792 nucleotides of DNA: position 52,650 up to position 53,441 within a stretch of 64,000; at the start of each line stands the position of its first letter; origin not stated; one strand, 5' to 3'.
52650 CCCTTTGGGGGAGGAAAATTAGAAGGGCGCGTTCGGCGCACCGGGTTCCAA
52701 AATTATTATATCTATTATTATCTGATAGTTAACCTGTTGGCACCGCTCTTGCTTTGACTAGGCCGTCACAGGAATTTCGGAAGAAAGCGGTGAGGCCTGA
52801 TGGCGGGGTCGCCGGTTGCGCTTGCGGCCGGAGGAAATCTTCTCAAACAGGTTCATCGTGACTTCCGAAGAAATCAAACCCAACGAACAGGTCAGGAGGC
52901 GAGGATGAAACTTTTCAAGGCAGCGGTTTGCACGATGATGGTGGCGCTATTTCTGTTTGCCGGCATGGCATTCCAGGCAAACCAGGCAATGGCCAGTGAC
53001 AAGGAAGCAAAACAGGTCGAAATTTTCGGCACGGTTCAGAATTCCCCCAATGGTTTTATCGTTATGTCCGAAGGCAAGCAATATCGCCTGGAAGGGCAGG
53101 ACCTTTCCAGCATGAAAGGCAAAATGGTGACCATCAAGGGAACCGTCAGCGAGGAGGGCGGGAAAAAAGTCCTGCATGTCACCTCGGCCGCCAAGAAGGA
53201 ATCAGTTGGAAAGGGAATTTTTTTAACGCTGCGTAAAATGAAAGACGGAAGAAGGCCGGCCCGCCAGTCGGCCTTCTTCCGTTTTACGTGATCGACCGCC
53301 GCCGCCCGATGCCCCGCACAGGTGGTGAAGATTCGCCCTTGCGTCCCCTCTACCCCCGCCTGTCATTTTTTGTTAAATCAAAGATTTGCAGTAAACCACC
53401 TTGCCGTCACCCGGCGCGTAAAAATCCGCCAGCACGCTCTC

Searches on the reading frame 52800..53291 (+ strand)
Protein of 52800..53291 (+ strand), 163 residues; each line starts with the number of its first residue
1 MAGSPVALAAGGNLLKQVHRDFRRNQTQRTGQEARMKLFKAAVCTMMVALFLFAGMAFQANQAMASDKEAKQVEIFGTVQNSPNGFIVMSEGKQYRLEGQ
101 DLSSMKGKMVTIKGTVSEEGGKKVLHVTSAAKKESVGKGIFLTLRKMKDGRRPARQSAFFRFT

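Call 25: search_protein_families(library=pfam, proteins=[window:52800-53291:+])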
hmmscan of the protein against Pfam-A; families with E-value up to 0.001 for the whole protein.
window:52800-53291:+ (163 aa): 1 family
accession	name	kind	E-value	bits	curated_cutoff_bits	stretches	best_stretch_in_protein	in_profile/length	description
PF19135.5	DUF5818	-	0.00013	21.9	27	1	77-129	2-53/57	Protein of unknown function (DUF5818)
